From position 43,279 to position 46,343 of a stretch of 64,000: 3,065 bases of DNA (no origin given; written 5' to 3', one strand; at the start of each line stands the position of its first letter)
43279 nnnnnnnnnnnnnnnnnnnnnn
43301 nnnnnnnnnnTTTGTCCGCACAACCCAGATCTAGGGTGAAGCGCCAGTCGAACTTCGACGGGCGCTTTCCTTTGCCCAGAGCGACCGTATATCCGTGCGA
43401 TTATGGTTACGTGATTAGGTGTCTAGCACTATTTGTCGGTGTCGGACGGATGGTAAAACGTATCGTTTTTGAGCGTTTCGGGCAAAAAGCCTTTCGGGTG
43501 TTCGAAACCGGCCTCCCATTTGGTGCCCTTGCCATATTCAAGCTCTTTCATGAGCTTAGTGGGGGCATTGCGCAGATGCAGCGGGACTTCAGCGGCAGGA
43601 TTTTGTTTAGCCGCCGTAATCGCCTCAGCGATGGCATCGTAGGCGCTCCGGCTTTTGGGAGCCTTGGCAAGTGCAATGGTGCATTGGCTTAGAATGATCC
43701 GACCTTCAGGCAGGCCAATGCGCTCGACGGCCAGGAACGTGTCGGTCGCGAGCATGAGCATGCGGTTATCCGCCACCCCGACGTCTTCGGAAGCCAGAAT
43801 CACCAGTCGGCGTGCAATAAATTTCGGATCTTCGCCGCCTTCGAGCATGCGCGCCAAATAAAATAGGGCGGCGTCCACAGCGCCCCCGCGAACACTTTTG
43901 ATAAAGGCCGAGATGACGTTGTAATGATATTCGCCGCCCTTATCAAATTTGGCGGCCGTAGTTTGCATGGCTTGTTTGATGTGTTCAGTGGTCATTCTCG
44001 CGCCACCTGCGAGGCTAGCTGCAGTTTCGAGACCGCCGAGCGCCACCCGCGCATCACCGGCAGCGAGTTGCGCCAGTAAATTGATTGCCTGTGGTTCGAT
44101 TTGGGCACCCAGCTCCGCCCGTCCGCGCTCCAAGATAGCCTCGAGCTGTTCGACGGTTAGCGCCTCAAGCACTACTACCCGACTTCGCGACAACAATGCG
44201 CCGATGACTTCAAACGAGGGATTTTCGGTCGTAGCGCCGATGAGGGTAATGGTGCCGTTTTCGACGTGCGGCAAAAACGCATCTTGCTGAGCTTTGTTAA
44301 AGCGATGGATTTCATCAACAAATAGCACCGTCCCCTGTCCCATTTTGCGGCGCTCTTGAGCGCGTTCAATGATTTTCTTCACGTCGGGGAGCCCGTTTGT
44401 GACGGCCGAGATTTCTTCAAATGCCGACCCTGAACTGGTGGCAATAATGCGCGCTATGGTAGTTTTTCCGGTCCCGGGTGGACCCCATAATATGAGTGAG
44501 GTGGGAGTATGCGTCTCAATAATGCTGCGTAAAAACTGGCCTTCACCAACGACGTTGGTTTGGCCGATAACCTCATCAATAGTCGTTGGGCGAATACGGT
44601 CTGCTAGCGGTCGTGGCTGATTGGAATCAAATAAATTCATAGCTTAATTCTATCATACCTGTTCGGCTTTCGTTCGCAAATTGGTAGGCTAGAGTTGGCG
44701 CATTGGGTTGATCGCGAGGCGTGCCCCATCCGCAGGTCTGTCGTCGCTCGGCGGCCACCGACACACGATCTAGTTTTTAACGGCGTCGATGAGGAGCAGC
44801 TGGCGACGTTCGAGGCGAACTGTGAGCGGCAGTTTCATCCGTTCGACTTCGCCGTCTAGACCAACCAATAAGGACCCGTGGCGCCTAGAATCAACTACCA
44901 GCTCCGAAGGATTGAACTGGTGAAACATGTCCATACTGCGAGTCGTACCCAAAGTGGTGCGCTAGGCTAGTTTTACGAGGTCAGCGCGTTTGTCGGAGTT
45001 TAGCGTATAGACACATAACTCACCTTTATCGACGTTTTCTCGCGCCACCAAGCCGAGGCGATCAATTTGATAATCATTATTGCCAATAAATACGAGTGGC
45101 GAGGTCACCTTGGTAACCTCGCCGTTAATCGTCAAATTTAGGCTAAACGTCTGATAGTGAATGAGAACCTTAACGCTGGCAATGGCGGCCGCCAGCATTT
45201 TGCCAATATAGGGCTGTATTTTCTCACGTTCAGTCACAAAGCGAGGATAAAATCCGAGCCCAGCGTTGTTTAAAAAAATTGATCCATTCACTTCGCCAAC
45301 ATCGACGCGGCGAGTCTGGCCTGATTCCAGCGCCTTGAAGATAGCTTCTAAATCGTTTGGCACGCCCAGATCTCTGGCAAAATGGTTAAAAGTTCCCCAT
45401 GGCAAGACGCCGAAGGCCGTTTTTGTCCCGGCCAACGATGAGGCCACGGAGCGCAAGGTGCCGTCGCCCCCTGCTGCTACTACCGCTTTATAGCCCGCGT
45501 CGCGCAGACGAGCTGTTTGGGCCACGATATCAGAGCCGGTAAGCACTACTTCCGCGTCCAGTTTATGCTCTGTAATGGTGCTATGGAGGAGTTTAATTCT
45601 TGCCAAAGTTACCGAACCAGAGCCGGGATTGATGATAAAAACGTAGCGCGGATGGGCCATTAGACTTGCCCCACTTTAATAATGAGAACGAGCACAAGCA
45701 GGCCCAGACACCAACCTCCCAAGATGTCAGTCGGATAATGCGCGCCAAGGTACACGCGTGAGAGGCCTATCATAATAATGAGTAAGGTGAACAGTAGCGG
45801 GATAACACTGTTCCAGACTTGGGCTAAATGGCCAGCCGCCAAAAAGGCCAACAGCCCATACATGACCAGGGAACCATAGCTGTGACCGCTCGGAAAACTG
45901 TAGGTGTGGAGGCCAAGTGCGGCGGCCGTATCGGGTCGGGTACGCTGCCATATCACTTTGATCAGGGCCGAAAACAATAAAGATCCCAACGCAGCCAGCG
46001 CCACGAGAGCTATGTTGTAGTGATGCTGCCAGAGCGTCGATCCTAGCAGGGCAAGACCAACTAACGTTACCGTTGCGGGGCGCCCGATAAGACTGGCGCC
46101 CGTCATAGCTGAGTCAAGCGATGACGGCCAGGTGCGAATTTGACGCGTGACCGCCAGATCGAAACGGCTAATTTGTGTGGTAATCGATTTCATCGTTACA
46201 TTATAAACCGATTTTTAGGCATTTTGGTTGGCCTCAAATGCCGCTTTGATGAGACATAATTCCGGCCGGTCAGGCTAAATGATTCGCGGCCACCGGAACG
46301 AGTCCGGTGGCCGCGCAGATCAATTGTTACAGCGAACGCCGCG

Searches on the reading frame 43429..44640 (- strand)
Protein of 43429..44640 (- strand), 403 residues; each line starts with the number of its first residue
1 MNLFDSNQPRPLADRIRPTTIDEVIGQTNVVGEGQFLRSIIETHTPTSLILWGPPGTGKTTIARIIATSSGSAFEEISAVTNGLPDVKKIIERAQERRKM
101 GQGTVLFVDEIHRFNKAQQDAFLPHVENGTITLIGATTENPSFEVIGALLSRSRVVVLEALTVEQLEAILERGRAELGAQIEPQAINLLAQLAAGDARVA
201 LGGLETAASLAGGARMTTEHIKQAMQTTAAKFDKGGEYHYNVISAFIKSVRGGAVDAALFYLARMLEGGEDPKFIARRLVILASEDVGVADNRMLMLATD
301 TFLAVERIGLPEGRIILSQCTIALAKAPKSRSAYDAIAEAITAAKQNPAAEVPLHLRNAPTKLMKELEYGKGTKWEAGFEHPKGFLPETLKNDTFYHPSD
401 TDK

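Call 9: search_protein_families(library=pfam, proteins=[window:43429-44640:-], max_evalue=0.01)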
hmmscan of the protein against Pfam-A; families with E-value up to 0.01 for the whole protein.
window:43429-44640:- (403 aa): 18 families
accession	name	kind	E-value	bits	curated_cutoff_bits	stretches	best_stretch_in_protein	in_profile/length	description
PF12002.13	MgsA_C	-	7.2e-54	182.6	27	1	252-401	1-153/167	MgsA AAA+ ATPase C terminal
PF16193.11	AAA_assoc_2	-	1.5e-22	80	34.3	1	179-251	5-81/81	AAA C-terminal domain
PF00004.35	AAA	-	2.2e-16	60.9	21.2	1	49-154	1-122/131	ATPase family associated with various cellular activities (AAA)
PF05496.18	RuvB_N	-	3.3e-14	53.4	27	1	16-134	1-116/159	Holliday junction DNA helicase RuvB P-loop domain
PF07728.20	AAA_5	-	3.4e-08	34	22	1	49-148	2-120/139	AAA domain (dynein-related subfamily)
PF00158.32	Sigma54_activat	-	1.2e-06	28.7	20.2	0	101-141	92-132/168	Sigma-54 interaction domain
PF13191.12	AAA_16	-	1.7e-06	29.1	32.6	1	42-70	20-48/167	AAA ATPase domain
PF07726.17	AAA_3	-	9.8e-06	25.9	27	1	50-141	3-101/131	ATPase family associated with various cellular activities (AAA)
PF13401.12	AAA_22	-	2.6e-05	25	27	0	45-68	4-27/130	AAA domain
PF14532.12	Sigma54_activ_2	-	3.4e-05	24.6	25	1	46-124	21-91/138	Sigma-54 interaction domain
PF01078.27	Mg_chelatase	-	6e-05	23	20.3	0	48-67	24-43/207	Magnesium chelatase, subunit ChlI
PF13245.12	AAA_19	-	0.00011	22.9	25.1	0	43-69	8-34/134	AAA domain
PF20720.3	nSTAND3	-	0.00017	21.8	27.2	1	48-111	19-74/155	Novel STAND NTPase 3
PF13604.12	AAA_30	-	0.00017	21.8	27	0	49-145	21-133/191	AAA domain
PF22703.2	Cdc6_lid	-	0.00019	21.7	27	1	181-225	17-67/68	Cdc6 AAA+ ATPase-type lid domain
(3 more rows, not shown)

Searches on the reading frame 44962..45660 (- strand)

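Call 9: search_protein_families(library=pfam, proteins=[window:44962-45660:-], max_evalue=0.01)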
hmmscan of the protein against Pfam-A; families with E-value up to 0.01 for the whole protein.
window:44962-45660:- (232 aa): 3 families
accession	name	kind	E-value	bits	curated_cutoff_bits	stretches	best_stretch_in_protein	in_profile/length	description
PF00781.29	DAGK_cat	-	8e-25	87.3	23.6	1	6-124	2-125/125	Diacylglycerol kinase catalytic domain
PF01513.26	NAD_kinase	-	9.5e-05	23.2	25.5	1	37-80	59-96/130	ATP-NAD kinase N-terminal domain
PF19279.4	YegS_C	-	0.0041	17.3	27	1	157-231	26-100/158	YegS C-terminal NAD kinase beta sandwich-like domain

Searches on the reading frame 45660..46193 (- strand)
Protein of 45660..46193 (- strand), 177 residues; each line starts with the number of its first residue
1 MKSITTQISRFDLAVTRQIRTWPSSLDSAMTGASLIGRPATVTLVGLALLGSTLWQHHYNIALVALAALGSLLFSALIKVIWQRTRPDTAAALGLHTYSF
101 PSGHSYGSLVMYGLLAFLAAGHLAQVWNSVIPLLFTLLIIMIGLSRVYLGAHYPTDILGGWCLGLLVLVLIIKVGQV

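Call 9: search_protein_families(library=pfam, proteins=[window:45660-46193:-], max_evalue=0.01)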
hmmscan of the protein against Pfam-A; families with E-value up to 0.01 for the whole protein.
window:45660-46193:- (177 aa): 2 families
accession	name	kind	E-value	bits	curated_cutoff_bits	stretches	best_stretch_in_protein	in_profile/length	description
PF01569.27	PAP2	-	6.2e-22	78.2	27.2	1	63-174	4-124/130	PAP2 superfamily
PF14378.12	PAP2_3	-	7.1e-05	23.1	27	1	89-169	116-189/190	PAP2 superfamily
